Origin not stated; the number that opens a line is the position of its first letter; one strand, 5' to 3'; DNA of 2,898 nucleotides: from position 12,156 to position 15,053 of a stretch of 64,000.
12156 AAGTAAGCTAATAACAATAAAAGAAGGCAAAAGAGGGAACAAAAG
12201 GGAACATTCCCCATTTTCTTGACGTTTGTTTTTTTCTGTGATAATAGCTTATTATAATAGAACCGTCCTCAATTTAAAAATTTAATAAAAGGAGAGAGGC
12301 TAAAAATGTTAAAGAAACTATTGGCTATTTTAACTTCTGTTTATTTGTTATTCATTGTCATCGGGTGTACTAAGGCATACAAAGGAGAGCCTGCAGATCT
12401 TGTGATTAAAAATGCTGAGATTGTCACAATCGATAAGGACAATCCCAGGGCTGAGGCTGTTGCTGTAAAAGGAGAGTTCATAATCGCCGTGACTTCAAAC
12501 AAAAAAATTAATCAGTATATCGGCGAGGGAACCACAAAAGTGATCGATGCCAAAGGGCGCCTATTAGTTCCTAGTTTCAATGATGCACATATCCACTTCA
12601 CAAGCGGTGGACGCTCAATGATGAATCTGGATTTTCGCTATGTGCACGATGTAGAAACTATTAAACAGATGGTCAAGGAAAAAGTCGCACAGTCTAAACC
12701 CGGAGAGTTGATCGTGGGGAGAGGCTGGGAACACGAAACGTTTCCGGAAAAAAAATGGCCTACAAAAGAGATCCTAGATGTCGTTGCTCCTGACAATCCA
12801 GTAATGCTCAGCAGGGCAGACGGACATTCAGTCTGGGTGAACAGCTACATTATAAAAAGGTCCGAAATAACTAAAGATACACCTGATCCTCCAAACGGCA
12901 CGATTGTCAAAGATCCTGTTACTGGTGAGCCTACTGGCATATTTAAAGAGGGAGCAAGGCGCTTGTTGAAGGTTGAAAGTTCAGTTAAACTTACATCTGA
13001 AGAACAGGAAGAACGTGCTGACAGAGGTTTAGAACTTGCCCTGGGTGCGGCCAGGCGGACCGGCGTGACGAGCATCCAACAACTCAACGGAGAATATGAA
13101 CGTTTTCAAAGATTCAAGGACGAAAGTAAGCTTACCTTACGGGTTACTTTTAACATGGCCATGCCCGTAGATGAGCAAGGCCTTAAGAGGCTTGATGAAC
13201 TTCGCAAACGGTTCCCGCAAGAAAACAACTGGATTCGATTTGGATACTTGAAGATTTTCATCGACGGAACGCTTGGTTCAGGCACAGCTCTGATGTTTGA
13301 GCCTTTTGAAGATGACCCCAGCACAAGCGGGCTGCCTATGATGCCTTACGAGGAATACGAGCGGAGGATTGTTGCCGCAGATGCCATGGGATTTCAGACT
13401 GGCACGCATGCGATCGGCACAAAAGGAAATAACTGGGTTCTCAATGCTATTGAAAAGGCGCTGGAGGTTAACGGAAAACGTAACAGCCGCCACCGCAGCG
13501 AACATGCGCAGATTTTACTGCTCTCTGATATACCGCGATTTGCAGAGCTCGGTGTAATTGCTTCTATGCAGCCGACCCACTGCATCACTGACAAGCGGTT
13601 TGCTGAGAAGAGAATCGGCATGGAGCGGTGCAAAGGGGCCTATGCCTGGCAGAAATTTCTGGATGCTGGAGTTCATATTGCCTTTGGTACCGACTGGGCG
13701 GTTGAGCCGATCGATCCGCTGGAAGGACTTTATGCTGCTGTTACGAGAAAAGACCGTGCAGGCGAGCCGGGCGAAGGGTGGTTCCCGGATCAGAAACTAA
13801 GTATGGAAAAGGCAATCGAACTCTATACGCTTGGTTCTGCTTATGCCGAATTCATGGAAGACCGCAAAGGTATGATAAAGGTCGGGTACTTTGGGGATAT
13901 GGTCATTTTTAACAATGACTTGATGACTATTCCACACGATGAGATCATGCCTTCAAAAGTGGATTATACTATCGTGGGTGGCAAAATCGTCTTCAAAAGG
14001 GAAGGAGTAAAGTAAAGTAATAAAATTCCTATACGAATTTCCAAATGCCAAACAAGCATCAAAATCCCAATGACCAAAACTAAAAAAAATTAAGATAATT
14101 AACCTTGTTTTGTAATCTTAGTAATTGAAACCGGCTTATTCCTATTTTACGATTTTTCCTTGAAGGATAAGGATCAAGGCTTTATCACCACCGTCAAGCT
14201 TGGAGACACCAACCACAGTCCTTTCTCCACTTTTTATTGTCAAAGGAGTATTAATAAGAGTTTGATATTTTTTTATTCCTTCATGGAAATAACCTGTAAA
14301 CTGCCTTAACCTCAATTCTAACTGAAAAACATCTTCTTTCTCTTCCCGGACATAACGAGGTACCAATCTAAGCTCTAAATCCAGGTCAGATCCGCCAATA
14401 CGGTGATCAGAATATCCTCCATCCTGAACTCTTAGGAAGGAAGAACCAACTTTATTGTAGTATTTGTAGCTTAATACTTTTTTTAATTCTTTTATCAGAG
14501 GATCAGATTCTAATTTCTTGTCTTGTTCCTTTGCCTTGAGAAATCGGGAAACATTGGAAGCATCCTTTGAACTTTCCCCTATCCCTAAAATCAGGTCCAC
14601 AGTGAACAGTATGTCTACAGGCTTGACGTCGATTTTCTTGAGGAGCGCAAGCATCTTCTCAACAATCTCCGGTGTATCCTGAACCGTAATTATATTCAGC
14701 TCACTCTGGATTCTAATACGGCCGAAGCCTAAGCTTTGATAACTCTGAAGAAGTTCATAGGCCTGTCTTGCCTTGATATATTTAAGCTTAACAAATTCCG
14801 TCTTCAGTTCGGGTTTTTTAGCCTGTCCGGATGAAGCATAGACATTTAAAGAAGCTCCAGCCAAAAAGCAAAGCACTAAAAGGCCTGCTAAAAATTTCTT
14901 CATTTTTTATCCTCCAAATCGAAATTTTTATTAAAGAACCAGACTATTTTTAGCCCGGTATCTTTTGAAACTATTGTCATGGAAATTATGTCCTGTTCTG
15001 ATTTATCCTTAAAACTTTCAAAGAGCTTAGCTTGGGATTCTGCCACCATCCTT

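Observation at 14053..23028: Permuted repeat arrangement: [78-nt]-ECF operon-[552-bp] at one site versus a seamless [552-bp][78-nt] joint at the other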

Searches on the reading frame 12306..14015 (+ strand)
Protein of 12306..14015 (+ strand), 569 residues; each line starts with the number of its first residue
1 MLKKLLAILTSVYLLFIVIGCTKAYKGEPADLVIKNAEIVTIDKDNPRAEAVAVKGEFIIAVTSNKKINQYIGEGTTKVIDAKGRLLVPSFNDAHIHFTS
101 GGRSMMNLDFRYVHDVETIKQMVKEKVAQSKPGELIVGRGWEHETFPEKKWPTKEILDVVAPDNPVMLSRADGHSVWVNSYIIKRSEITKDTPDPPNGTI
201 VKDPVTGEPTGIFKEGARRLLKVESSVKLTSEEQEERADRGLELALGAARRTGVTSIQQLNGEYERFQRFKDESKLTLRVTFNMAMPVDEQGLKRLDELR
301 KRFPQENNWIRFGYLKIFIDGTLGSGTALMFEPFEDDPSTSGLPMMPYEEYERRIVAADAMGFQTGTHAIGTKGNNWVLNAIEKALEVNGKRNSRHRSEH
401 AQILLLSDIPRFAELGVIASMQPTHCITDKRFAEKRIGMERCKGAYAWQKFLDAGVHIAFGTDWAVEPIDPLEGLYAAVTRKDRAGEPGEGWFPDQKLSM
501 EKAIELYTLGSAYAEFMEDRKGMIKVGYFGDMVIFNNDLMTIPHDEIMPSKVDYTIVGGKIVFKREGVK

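Call 10: search_protein_families(library=pfam, proteins=[window:12306-14015:+], max_evalue=0.01)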
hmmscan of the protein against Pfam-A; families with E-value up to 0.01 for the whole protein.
window:12306-14015:+ (569 aa): 2 families
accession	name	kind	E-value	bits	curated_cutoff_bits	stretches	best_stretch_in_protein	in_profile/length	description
PF07969.17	Amidohydro_3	-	1.2e-117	394.7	29.7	1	78-563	1-472/472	Amidohydrolase family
PF01979.26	Amidohydro_1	-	1.7e-13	51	25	1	353-562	139-345/345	Amidohydrolase family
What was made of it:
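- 12306..14015 (+): Amidohydrolase gene, left anchor of the variable locus. It is convergent with the M14 gene in the 'empty' allele. Pfam Amidohydro_3, E = 1e-117 (call 10).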

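Call 15: find_encoding_contigs(protein=window:12306-14015:+, flank=10000, max_places=10)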
Protein window:12306-14015:+ (569 aa): no gene with exactly this product is on record in the collection.
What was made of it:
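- Tried and rejected: The amidohydrolase (call 15).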

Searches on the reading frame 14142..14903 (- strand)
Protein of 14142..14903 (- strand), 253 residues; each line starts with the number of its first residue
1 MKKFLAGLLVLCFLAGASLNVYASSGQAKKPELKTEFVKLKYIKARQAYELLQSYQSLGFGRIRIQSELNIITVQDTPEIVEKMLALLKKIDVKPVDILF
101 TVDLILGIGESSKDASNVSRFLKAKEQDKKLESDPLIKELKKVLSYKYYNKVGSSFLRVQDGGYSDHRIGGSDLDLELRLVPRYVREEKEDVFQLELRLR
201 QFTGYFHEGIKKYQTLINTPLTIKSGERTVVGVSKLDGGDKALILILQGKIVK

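Call 10: search_protein_families(library=pfam, proteins=[window:14142-14903:-], max_evalue=0.01)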
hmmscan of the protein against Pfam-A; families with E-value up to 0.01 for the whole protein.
window:14142-14903:- (253 aa): 1 family
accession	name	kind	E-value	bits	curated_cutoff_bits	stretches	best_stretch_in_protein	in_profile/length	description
PF03958.22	Secretin_N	-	2.4e-07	31.3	28.2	1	36-94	2-66/69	Bacterial type II/III secretion system short domain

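Call 13: find_encoding_contigs(protein=window:14142-14903:-, flank=10000, max_places=10)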
Protein window:14142-14903:- (253 aa): 4 contigs read that carry it; 2 places shown.
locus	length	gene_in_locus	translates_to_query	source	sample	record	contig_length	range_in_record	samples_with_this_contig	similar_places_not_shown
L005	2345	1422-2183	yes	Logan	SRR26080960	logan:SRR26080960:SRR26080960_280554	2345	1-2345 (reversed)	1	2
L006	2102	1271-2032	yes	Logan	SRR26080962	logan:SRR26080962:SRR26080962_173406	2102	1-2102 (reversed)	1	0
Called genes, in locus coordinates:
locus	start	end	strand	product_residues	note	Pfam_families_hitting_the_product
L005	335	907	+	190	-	PF07638:Sigma70_ECF (faint), PF04542:Sigma70_r2, PF08281:Sigma70_r4_2, PF04545:Sigma70_r4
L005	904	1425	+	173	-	-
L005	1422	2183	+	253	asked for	PF03958:Secretin_N (weak)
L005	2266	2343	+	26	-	?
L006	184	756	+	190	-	PF07638:Sigma70_ECF (faint), PF04542:Sigma70_r2, PF08281:Sigma70_r4_2, PF04545:Sigma70_r4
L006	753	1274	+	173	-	-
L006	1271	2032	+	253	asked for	PF03958:Secretin_N (weak)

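Call 22: find_related_loci(query=window:14142-14903:-, collection=genome_contigs, flank=10000)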
Query window:14142-14903:- (253 aa) in genome_contigs; peptide patterns used: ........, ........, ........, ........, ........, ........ (x = any residue, [..] = any of these).
221 stretches matched a pattern; 6 encode a relative of the query (tblastn E <= 1e-3); 6 distinct loci.
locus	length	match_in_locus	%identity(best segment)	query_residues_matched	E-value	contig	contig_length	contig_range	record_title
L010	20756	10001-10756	92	1-253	2e-151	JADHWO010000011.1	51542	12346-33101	MAG: Candidatus Aminicenantes bacterium isolate BS750m-G29 BS-750m-C480, whole genome shotgun sequence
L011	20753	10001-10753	52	1-253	7e-82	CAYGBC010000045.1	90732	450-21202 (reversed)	MAG TPA_asm: uncultured Eubacteriales bacterium isolate ERP108616_co1_418 genome assembly, contig: k119_1166261, whole g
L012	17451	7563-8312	56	1-253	2e-81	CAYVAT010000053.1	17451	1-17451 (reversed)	MAG TPA_asm: uncultured Eubacteriales bacterium isolate binchicken_co178_256 genome assembly, contig: NODE_4154_length_1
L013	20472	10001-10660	37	31-253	2e-34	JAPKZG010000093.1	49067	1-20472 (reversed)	MAG: Candidatus Aminicenantes bacterium isolate LacPavin_0920_SED3_MAG_59_12 LacPavin_0920_SED3_scaffold_1635314, whole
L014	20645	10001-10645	36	33-253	1e-31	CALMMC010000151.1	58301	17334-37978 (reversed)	MAG TPA_asm: uncultured bacterium isolate ERR2113687_bin.60_CONCOCT_v1.1_MAG genome assembly, contig: ERZ1026810.138, wh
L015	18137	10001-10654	39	33-253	9e-40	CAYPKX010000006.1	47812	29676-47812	MAG TPA_asm: uncultured Eubacteriales bacterium isolate binchicken_co66_1 genome assembly, contig: NODE_1337_length_4781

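Call 53: find_homologous_proteins(query=window:14142-14903:-, max_evalue=1e-20)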
Query window:14142-14903:- (253 aa): 818 proteins with E <= 1e-20 among 3060 candidates; the best 120 are listed.
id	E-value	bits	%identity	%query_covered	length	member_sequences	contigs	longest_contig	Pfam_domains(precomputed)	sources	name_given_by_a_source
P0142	1.5e-151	520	98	100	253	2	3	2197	PF03958.23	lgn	-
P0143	1.9e-150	517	98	100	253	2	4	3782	PF03958.23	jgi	-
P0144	2.3e-150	517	97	100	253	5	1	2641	PF03958.23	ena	-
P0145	5.5e-150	515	97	100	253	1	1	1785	-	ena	-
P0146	6.8e-143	492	92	100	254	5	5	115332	PF03958.23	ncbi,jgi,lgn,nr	ncbi:MAG: hypothetical protein HQ555_08820 [Candidatus Aminicenantes bacterium]|nr:hypothetical prot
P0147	1.1e-141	488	92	100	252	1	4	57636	PF03958.23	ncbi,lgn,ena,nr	ncbi:MAG: hypothetical protein ISS41_03220 [Candidatus Aminicenantes bacterium]|nr:hypothetical prot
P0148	1.5e-141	488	92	100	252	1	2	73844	PF03958.23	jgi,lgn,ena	-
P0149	6.2e-140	482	92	100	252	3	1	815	PF03958.23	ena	-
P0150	1.6e-139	481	91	100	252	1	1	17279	PF03958.23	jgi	-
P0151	8.4e-139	479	91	100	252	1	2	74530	PF03958.23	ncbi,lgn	ncbi:MAG: secretin N-terminal domain-containing protein [Candidatus Aminicenantaceae bacterium]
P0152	1.5e-138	478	91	100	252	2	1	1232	PF03958.23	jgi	-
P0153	1.7e-137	474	91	100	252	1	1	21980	PF03958.23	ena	-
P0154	1.0e-88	315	64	100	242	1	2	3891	-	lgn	-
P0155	3.3e-88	313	62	100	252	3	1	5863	PF03958.23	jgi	-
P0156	3.6e-88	313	63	100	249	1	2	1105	PF03958.23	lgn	-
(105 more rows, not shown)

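Call 55: find_encoding_contigs(protein=P0143, flank=10000, max_places=8)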
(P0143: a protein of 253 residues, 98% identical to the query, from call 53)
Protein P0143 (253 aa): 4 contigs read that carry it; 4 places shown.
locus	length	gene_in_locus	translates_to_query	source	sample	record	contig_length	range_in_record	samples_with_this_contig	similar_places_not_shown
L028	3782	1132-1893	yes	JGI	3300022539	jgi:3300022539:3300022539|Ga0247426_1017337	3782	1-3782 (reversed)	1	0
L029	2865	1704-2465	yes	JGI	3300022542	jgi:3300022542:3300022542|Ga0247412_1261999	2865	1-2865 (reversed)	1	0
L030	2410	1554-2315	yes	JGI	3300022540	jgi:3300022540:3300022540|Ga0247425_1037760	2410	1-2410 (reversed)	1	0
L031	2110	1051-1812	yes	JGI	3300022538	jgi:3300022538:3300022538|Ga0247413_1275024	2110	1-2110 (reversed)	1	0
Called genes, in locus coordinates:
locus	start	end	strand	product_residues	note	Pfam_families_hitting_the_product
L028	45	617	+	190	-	PF07638:Sigma70_ECF (faint), PF04542:Sigma70_r2, PF08281:Sigma70_r4_2, PF04545:Sigma70_r4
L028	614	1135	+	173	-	PF13490:zf-HC2 (faint)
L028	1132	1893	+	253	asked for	PF03958:Secretin_N (weak)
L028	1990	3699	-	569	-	PF07969:Amidohydro_3, PF01979:Amidohydro_1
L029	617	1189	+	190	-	PF07638:Sigma70_ECF (faint), PF04542:Sigma70_r2, PF08281:Sigma70_r4_2, PF04545:Sigma70_r4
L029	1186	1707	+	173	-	-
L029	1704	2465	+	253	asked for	PF03958:Secretin_N (weak)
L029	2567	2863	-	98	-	?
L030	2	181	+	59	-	?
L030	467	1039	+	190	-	PF07638:Sigma70_ECF (faint), PF04542:Sigma70_r2, PF08281:Sigma70_r4_2, PF04545:Sigma70_r4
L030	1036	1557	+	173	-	-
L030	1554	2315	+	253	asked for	PF03958:Secretin_N (weak)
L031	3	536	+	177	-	?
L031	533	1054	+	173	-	PF13490:zf-HC2 (faint)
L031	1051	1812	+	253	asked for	PF03958:Secretin_N (weak)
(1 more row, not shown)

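Call 63: list_cluster_members(proteins=[window:14142-14903:-, P0142, P0143, P0144, P0146, P0147, P0148, P0150, P0151, P0153])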
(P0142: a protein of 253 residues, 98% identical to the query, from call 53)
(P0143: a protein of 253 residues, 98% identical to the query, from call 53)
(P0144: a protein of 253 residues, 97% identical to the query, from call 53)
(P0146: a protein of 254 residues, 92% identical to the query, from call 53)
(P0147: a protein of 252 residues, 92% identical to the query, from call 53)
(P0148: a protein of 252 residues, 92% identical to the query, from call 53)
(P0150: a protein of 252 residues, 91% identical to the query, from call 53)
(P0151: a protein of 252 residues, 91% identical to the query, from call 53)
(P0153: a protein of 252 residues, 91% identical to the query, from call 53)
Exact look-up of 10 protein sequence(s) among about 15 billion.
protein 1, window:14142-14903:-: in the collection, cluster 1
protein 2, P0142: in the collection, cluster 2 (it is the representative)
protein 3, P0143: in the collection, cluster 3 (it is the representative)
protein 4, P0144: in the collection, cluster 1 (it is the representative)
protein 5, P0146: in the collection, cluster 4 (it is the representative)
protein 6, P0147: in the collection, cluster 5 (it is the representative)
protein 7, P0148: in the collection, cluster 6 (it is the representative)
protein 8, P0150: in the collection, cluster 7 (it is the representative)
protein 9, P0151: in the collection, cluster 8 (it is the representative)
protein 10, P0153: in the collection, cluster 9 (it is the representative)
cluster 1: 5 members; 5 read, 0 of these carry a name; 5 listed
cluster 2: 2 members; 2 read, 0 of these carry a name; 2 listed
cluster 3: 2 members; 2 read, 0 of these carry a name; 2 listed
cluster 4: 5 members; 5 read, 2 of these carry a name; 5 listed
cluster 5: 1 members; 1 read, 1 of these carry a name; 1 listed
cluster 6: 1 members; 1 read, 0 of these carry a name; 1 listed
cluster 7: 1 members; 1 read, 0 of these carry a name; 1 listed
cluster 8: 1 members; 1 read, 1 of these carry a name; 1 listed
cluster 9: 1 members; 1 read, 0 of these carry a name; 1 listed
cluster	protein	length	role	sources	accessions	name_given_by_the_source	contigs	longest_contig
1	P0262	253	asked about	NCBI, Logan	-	-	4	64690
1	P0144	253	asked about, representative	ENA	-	-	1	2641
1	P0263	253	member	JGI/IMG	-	-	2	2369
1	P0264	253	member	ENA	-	-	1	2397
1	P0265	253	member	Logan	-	-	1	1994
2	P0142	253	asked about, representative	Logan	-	-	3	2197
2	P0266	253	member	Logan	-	-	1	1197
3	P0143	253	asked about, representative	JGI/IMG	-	-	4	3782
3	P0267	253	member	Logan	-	-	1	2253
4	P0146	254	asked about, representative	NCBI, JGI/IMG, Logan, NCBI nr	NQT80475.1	MAG: hypothetical protein HQ555_08820 [Candidatus Aminicenantes bacterium] | hypothetical protein [Candidatus Aminicenantes bacterium]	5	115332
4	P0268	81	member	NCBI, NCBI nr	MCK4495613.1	MAG: hypothetical protein KAU91_04640, partial [Candidatus Aminicenantes bacterium] | hypothetical protein [Candidatus Aminicenantes bacterium]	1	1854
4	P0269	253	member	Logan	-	-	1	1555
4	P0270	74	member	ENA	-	-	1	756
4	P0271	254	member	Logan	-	-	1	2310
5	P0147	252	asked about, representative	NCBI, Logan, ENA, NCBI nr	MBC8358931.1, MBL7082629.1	MAG: hypothetical protein ISS41_03220 [Candidatus Aminicenantes bacterium] | hypothetical protein [Candidatus Aminicenantes bacterium]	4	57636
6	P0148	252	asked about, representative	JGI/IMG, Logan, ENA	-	-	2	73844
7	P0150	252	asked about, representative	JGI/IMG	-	-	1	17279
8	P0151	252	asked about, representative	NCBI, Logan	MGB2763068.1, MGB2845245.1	MAG: secretin N-terminal domain-containing protein [Candidatus Aminicenantaceae bacterium]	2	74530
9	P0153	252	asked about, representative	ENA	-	-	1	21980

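Call 69: search_protein_families(library=pfam, proteins=[L010:7159-8454:-, L010:5964-7064:-, L010:11064-12548:-, L010:12538-13944:-, L010:8454-8726:+], max_evalue=0.001)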
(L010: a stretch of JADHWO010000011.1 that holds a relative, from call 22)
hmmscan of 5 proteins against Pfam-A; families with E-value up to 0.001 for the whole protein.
L010:7159-8454:- (431 aa): 4 families
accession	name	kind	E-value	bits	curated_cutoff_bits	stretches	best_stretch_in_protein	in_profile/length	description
PF01551.29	Peptidase_M23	-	2.6e-31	108.1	28.7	1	289-385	2-96/96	Peptidase family M23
PF19425.4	Csd3_N2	-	7.7e-07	29.5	27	1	156-275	7-120/122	Csd3 second domain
PF18059.6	Csd3_N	-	0.00025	21.7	27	1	70-146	6-80/83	Csd3 N-terminal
PF04225.17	LysM_OapA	-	0.00048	20.6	22.3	0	67-143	6-82/85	Opacity-associated protein A LysM-like domain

L010:5964-7064:- (366 aa): 1 family
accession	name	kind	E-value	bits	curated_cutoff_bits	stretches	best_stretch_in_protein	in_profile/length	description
PF01950.21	FBPase_3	-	4.6e-162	539.7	25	1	2-363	1-361/361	Fructose-1,6-bisphosphatase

L010:11064-12548:- (494 aa): 2 families
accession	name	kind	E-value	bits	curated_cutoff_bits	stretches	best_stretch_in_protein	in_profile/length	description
PF04389.22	Peptidase_M28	-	4.7e-37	128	21.3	1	290-484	1-189/193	Peptidase family M28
PF01546.33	Peptidase_M20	-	3.5e-05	24.3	24.6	1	325-444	31-126/206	Peptidase family M20/M25/M40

L010:12538-13944:- (468 aa): 1 family
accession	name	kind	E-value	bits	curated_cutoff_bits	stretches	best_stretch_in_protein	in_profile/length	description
PF01235.23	Na_Ala_symp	-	1.5e-123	413.5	24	1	59-458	5-389/392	Sodium:alanine symporter family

L010:8454-8726:+ (90 aa): 0 families
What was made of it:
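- The neighbouring genes there are FBPase, an M23 peptidase, an M28 peptidase and a Na/Ala symporter (call 69).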

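Call 86: search_protein_families(library=ncbifam, proteins=[window:14142-14903:-], max_evalue=0.01)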
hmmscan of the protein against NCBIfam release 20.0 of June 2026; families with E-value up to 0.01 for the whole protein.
window:14142-14903:- (253 aa): 2 families
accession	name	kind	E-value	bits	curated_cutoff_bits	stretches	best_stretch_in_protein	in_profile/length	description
TIGR02517.1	type_II_gspD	equivalog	2.1e-06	26.5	351.35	1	26-125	90-186/600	type II secretion system secretin GspD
TIGR02515.1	IV_pilus_PilQ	subfamily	2e-05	23.7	284.35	1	27-96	91-170/428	type IV pilus secretin PilQ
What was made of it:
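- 14132..16047 (-): ECF block: a 253-aa Secretin_N-like protein (14142-14903), a zf-HC2 anti-sigma factor (14900-15421), an ECF sigma factor (15418-15990) and about 57 nt of promoter region. This is the segment homologous to the native locus in L010. Pfam and NCBIfam hits in calls 10 and 86.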
